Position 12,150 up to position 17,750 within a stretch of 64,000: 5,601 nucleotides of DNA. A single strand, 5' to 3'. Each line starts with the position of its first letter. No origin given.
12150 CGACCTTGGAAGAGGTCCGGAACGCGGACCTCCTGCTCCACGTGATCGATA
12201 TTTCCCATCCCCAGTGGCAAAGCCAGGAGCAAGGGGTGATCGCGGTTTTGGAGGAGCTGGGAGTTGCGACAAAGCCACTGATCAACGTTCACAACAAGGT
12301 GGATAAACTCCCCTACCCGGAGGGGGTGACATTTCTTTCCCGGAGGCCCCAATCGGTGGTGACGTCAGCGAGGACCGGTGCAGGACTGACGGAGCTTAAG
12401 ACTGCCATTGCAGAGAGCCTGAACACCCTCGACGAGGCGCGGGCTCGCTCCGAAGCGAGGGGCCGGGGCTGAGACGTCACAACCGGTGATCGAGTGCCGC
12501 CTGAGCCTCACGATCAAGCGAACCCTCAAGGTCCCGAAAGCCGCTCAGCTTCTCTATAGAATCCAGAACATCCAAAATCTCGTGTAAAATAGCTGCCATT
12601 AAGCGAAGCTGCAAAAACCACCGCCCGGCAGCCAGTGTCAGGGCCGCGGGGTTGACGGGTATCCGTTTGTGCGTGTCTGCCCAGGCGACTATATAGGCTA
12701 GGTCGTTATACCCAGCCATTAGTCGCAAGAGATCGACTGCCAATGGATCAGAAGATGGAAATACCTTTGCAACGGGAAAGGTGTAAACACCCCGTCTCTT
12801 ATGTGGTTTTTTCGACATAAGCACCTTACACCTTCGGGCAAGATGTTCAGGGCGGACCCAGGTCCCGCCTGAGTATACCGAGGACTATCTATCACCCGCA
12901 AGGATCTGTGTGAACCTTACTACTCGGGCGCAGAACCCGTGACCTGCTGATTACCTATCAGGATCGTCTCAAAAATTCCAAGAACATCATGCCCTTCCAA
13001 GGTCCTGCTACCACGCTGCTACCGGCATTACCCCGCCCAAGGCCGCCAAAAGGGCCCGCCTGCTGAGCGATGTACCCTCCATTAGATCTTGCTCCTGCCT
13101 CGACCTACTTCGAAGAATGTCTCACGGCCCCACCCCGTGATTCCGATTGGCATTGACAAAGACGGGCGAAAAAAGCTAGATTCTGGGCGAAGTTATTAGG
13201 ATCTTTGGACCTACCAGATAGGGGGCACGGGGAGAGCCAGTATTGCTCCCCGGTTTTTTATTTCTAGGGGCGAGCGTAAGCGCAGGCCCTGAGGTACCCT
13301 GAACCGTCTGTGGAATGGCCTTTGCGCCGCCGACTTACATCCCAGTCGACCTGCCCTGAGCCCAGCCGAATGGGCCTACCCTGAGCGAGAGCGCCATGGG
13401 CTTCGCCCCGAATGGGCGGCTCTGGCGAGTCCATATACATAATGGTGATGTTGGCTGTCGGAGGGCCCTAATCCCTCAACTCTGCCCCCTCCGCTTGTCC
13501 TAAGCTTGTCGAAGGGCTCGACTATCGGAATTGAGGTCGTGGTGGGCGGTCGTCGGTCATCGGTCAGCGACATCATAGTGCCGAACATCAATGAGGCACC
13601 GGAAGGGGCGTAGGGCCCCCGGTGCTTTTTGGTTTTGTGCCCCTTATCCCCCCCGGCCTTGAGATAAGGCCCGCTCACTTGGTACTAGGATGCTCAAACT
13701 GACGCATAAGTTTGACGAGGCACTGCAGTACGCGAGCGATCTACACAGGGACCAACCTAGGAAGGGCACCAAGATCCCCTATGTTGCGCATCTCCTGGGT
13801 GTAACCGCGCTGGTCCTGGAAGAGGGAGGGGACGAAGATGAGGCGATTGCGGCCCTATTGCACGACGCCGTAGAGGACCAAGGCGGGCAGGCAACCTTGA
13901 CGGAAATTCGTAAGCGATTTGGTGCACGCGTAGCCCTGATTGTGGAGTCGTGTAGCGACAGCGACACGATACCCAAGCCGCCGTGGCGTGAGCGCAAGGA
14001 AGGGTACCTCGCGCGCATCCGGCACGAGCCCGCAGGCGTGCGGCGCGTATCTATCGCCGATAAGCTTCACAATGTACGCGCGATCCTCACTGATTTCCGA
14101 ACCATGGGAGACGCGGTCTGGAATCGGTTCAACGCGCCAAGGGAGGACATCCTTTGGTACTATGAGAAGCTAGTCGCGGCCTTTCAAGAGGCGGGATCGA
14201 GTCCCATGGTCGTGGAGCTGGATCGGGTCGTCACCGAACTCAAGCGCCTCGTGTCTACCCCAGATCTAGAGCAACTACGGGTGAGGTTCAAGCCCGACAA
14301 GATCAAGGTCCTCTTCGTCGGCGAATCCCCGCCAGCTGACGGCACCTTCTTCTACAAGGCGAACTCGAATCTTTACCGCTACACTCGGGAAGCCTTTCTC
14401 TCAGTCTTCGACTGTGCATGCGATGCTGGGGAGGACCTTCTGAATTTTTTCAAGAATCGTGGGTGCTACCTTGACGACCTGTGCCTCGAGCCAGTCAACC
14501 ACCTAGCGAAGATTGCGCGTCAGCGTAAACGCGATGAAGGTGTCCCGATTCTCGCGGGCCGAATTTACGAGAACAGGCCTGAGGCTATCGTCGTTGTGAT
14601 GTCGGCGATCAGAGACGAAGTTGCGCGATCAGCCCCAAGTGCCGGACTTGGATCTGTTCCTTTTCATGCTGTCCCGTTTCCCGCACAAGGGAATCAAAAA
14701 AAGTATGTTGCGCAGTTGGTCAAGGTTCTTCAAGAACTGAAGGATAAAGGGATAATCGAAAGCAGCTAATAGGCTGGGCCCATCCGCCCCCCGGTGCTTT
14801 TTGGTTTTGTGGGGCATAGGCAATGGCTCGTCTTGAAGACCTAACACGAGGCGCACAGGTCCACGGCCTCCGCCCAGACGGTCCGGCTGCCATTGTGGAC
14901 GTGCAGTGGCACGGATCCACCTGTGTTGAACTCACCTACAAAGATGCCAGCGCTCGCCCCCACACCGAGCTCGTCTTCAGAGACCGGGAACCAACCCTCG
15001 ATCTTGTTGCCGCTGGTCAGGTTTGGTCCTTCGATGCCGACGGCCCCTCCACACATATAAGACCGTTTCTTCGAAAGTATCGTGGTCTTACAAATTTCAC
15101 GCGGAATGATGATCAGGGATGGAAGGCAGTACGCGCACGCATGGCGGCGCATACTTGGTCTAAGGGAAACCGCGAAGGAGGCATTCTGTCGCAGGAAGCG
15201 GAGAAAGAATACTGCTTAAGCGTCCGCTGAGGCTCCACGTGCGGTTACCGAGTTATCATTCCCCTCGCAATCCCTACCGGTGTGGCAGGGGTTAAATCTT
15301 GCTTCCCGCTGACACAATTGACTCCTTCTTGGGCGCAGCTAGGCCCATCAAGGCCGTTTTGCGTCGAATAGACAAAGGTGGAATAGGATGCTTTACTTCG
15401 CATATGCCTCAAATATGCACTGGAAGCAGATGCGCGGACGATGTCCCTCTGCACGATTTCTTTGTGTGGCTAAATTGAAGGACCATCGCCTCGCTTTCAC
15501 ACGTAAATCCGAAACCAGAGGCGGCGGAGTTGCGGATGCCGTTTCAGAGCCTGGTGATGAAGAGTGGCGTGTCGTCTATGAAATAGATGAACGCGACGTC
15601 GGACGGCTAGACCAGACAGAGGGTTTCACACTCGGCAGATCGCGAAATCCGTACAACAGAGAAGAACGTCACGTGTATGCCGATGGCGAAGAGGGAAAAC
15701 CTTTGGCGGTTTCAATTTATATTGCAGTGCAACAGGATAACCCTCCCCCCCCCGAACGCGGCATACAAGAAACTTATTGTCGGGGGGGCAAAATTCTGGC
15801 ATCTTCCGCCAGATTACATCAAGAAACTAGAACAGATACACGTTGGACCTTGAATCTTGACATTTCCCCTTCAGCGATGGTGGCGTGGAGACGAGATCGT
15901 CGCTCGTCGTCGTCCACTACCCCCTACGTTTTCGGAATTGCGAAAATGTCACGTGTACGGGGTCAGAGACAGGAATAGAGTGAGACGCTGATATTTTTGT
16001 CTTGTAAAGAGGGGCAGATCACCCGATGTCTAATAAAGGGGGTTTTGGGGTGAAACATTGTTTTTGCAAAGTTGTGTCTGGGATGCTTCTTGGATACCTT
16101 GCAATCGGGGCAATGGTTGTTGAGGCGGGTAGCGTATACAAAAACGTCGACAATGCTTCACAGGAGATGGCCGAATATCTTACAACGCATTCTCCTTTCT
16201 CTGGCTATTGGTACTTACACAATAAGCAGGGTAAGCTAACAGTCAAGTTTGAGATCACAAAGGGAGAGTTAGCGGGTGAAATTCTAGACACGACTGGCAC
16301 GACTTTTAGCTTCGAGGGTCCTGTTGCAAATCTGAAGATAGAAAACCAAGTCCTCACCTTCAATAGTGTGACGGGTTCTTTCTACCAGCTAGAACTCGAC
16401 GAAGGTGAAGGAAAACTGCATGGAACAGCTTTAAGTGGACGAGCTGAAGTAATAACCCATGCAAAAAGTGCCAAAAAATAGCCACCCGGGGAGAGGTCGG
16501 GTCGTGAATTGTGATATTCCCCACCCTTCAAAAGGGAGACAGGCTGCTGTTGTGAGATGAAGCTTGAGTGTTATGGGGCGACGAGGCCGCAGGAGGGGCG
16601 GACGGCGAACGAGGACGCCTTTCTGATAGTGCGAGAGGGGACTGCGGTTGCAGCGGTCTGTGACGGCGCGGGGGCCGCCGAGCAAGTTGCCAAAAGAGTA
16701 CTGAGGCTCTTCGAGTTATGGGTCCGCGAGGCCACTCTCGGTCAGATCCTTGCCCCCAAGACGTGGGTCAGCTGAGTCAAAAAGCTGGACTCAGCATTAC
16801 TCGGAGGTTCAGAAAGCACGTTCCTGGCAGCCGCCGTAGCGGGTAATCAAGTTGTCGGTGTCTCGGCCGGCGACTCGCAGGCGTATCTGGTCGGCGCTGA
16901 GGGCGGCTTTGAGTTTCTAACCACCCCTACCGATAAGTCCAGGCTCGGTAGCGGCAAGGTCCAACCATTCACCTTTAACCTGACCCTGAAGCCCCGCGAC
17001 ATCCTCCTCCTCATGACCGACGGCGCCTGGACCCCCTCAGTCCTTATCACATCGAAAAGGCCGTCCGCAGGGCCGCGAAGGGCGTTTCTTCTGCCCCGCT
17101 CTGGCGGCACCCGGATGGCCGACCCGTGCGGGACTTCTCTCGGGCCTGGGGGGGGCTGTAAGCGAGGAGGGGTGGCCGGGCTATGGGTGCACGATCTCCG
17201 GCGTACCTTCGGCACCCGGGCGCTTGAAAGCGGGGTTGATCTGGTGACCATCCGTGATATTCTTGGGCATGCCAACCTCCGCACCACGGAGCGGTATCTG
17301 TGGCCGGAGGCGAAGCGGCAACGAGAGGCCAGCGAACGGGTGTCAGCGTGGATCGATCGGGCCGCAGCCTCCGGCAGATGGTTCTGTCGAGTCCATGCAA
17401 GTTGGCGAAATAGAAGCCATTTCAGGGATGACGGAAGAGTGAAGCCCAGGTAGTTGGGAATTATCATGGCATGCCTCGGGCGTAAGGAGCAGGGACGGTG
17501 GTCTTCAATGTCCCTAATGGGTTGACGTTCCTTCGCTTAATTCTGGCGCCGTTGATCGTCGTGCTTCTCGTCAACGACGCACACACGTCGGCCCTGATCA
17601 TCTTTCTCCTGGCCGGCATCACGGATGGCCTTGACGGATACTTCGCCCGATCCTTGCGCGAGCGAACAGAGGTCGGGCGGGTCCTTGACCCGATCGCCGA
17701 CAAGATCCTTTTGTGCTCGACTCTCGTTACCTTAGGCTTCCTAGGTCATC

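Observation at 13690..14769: Intact gene fusing a SpoT/RelA-type HD (alarmone-hydrolase-like) domain to a MUG/TDG-like UDG-fold domain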

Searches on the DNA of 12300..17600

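Call 70: search_rna_families(source=window, start=12300, end=17600, threshold=evalue, max_evalue=1)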
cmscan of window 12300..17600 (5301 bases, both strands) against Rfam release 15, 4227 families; matches with E-value up to 1: 2.
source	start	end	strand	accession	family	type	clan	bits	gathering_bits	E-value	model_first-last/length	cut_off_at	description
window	14290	14374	-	RF01681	P4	Gene; sRNA;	-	17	37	0.37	1-215/215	no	Pseudomonas sRNA P4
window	15121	15220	+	RF01071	OLE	Gene;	-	16.2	50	0.31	468-572/616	no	Ornate Large Extremophilic RNA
